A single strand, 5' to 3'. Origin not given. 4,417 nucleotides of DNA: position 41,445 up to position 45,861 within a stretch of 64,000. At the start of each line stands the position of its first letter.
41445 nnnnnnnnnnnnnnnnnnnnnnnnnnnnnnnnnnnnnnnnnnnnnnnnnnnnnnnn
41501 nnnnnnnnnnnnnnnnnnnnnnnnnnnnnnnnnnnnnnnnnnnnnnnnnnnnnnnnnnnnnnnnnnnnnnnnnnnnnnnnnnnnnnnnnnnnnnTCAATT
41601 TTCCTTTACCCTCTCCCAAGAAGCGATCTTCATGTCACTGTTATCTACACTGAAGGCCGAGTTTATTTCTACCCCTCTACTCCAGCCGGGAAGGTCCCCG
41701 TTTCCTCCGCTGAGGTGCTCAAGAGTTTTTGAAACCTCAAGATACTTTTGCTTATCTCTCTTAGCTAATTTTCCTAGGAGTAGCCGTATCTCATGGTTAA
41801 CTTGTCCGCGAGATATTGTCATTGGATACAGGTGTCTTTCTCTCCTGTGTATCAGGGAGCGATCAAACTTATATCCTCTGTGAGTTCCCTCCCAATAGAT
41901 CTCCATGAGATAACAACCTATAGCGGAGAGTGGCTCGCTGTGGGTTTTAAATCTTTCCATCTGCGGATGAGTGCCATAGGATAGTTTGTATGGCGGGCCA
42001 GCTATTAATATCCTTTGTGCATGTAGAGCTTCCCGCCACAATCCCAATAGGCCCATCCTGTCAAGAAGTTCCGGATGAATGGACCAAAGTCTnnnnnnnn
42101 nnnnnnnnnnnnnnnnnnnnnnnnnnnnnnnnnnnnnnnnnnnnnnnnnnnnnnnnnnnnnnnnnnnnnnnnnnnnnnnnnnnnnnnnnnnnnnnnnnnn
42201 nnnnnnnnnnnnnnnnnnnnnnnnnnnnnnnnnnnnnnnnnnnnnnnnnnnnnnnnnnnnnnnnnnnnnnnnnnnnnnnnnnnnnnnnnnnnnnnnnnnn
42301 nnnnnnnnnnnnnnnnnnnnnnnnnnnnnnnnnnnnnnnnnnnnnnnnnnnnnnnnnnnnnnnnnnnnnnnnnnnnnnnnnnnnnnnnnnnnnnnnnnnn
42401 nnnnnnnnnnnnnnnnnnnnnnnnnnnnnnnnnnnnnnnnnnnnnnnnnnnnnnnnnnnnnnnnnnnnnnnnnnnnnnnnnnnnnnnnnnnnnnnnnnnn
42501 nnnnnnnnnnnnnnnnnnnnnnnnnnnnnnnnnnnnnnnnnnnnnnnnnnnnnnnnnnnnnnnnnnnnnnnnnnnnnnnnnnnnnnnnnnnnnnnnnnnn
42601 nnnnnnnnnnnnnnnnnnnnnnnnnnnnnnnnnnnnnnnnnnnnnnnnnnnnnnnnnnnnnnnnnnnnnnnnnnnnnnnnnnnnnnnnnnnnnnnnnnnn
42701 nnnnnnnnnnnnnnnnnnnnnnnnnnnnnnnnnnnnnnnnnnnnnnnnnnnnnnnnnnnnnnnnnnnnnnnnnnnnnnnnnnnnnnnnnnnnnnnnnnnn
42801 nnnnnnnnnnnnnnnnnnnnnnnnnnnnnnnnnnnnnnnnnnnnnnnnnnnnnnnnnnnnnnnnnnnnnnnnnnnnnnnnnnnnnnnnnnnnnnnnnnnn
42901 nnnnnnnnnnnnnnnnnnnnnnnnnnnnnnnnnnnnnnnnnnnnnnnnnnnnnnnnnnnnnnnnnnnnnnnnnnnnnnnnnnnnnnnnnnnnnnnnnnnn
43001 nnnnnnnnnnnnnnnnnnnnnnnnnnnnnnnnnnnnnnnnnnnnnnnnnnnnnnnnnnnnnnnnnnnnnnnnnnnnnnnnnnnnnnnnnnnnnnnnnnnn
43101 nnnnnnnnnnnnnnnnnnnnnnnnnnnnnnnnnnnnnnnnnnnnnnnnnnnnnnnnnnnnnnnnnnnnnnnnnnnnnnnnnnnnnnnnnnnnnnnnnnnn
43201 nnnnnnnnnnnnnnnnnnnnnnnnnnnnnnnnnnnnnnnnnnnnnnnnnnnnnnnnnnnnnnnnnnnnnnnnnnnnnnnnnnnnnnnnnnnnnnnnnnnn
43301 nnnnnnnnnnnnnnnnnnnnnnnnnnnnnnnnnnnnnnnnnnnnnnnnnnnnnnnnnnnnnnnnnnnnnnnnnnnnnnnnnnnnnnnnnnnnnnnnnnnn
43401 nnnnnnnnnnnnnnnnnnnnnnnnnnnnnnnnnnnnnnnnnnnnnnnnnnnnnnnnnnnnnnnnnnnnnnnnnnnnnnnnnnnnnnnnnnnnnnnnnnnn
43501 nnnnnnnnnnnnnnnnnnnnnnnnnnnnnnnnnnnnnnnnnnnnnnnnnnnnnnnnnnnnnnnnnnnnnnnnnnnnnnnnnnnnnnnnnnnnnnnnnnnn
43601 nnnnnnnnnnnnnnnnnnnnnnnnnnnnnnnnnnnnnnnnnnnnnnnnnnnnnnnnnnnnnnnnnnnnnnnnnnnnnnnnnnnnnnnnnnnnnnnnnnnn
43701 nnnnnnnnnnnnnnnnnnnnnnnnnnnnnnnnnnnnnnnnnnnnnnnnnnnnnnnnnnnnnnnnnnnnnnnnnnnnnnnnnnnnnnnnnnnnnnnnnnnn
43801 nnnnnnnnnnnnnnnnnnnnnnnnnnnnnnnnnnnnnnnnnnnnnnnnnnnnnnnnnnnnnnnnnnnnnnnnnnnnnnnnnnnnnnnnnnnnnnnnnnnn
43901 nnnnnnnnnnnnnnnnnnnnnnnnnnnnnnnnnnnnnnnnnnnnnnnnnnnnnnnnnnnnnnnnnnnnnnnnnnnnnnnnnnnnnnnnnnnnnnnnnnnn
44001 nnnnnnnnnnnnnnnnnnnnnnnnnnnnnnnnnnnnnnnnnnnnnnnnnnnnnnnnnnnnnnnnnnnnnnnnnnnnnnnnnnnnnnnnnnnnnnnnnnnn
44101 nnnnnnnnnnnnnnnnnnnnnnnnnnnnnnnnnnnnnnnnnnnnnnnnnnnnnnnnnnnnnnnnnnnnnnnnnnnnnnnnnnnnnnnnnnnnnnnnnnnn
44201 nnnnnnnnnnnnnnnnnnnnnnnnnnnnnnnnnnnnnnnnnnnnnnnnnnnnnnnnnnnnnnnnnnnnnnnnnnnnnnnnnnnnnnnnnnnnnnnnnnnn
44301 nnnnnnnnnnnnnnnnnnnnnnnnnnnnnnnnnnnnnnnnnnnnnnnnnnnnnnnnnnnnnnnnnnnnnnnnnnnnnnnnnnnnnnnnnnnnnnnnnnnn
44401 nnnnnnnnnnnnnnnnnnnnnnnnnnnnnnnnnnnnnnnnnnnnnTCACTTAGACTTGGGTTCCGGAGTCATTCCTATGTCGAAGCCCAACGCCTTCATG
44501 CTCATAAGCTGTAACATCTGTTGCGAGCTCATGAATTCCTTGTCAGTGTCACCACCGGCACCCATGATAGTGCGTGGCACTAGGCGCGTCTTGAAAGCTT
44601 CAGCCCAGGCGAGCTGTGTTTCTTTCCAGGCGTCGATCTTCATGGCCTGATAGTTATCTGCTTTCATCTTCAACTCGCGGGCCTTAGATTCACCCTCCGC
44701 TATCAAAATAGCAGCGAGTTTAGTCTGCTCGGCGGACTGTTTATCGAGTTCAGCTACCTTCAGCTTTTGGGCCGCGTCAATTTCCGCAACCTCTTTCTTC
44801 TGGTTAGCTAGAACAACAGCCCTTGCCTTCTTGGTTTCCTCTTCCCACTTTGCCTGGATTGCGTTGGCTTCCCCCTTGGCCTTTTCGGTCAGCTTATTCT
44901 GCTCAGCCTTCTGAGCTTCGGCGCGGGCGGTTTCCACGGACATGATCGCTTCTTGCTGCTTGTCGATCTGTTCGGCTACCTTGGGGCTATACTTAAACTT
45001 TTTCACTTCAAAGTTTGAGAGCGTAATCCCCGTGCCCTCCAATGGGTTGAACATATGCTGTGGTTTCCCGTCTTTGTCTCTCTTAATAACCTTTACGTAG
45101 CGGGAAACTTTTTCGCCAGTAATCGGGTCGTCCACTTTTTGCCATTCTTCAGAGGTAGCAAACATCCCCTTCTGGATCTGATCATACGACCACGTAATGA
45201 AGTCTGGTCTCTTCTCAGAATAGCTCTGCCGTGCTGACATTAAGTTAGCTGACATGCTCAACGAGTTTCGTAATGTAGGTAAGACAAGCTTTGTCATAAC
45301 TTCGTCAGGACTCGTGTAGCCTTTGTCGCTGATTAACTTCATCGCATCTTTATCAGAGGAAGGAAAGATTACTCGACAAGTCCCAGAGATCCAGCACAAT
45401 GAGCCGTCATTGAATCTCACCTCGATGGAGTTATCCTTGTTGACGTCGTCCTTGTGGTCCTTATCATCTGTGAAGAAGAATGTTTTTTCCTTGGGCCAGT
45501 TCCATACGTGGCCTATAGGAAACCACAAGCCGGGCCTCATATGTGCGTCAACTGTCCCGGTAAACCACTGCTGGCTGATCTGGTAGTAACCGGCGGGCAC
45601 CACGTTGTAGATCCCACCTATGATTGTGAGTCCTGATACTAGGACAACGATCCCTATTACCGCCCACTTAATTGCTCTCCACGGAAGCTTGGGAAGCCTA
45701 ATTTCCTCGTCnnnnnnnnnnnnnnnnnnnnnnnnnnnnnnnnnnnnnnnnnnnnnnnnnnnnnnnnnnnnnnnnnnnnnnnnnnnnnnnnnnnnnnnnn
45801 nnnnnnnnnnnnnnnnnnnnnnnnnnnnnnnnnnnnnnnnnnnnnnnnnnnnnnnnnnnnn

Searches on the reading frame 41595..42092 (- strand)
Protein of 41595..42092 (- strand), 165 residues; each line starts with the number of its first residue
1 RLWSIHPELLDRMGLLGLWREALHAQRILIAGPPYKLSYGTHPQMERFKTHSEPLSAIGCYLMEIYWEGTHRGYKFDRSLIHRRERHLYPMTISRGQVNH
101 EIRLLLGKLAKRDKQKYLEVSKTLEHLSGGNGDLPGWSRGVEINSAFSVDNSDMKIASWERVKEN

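Call 72: search_protein_families(library=pfam, proteins=[window:41595-42092:-], max_evalue=0.01)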
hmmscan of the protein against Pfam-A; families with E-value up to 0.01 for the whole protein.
window:41595-42092:- (165 aa): 1 family
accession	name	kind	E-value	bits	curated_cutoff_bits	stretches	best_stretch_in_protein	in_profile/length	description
PF03013.19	Pyr_excise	-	8e-16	58.6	23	1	1-81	2-80/81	Pyrimidine dimer DNA glycosylase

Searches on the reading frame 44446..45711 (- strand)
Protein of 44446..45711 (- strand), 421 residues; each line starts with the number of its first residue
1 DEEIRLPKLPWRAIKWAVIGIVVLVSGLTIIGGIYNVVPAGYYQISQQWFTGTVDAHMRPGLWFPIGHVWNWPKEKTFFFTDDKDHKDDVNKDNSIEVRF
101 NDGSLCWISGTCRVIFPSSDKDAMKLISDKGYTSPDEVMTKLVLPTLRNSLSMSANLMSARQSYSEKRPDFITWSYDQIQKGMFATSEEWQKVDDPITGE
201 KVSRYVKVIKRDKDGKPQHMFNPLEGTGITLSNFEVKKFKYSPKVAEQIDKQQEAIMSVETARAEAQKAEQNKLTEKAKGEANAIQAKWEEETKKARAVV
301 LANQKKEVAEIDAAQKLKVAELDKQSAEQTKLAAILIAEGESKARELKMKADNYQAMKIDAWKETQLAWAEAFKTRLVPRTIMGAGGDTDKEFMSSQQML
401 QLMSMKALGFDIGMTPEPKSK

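Call 54: search_protein_families(library=phrogs, proteins=[window:44446-45711:-], max_evalue=0.001)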
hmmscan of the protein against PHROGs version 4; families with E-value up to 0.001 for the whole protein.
window:44446-45711:- (421 aa): 2 families
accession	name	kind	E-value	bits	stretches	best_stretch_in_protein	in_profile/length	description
phrog_11908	-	unknown function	5.6e-62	210.9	1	13-408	6-423/430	-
phrog_200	-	other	8.8e-09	35.9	1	224-306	241-316/379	lipoprotein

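Call 55: search_protein_families(library=pfam, proteins=[window:44446-45711:-], max_evalue=0.01)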
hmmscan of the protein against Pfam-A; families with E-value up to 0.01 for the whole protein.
window:44446-45711:- (421 aa): 1 family
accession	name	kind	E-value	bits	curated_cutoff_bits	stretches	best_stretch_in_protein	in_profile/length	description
PF01145.31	Band_7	-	1.8e-07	31.8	23.6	1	51-267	14-170/176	SPFH domain / Band 7 family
